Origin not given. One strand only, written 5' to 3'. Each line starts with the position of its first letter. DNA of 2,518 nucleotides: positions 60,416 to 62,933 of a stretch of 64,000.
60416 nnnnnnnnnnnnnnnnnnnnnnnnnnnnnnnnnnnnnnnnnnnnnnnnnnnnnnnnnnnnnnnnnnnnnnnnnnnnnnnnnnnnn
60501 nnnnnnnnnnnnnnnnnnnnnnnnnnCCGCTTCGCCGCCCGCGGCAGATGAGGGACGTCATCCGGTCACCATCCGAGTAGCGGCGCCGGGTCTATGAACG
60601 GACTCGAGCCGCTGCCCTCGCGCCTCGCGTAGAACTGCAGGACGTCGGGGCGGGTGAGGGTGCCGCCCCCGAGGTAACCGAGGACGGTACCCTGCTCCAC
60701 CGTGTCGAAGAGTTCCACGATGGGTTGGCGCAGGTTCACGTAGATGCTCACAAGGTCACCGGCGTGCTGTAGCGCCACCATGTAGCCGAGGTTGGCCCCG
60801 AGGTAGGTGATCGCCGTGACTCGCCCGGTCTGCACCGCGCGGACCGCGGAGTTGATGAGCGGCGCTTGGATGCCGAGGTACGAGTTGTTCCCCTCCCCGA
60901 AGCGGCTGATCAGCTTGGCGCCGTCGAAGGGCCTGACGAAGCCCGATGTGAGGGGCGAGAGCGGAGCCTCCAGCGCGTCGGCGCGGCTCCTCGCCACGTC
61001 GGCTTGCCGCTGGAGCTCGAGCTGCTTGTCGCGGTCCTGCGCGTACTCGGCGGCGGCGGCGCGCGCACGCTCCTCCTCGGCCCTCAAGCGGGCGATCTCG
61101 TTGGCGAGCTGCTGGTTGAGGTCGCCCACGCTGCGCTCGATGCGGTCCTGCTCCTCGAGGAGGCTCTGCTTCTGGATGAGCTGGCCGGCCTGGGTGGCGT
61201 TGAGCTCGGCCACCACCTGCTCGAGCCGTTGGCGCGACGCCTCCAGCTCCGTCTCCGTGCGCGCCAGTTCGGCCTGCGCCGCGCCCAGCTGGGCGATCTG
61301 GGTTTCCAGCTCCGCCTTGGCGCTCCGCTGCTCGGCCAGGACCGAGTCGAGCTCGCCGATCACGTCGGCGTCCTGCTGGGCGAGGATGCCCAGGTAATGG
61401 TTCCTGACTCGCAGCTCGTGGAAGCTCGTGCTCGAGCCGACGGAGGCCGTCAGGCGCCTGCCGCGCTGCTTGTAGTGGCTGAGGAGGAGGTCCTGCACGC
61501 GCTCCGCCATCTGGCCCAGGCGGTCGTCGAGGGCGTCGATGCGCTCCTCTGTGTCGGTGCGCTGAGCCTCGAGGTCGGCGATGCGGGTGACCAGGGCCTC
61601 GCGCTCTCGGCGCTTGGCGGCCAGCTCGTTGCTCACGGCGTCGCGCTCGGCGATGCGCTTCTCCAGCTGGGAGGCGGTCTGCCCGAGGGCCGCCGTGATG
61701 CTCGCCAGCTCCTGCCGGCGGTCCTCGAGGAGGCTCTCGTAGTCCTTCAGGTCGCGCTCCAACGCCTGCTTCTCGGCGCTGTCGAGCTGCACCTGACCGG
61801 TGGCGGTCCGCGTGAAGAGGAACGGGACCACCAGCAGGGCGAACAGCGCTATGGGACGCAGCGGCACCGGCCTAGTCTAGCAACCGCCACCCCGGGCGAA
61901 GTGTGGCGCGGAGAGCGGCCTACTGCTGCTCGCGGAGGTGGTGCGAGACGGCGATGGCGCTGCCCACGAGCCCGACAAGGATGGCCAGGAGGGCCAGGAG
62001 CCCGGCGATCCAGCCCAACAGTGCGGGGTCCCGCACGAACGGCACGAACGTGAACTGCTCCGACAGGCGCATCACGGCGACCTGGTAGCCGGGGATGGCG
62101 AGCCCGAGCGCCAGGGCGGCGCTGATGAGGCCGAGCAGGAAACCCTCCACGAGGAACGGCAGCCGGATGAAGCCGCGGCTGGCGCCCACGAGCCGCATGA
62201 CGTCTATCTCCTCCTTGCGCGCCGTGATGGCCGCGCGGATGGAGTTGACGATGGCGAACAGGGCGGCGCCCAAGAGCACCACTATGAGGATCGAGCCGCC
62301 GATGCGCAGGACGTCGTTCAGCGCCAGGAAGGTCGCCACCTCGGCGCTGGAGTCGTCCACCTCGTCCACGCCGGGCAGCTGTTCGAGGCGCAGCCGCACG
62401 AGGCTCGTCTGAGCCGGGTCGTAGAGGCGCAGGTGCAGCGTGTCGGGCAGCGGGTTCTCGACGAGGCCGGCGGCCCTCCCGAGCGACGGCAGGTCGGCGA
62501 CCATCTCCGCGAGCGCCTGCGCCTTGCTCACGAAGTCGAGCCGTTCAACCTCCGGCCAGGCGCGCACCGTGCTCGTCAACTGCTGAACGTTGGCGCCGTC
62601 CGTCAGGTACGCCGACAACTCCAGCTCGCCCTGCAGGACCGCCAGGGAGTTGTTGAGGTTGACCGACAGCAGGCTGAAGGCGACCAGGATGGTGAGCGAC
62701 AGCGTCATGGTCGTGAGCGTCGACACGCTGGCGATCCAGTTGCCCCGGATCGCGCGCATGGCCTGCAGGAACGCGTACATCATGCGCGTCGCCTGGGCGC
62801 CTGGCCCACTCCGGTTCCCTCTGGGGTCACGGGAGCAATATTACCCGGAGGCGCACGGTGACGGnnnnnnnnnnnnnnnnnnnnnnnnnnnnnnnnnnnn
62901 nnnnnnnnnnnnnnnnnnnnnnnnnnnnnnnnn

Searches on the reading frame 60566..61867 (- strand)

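Call 51: search_protein_families(library=pfam, proteins=[window:60566-61867:-], max_evalue=0.01)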
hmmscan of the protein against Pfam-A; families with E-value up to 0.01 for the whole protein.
window:60566-61867:- (433 aa): 1 family
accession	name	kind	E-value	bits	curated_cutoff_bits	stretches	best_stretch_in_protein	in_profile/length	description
PF01551.29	Peptidase_M23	-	2.3e-10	40.9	28.7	1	339-419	13-92/96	Peptidase family M23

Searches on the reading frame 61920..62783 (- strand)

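Call 51: search_protein_families(library=pfam, proteins=[window:61920-62783:-], max_evalue=0.01)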
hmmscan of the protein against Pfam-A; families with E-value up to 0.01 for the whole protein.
window:61920-62783:- (287 aa): 2 families
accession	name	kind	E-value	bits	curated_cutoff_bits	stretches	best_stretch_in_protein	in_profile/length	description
PF18075.7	FtsX_ECD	-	3.9e-15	56.7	23.5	1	55-142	2-96/96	FtsX extracellular domain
PF02687.27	FtsX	-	9.5e-14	51.9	25.5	1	165-279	2-116/120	FtsX-like permease C-terminal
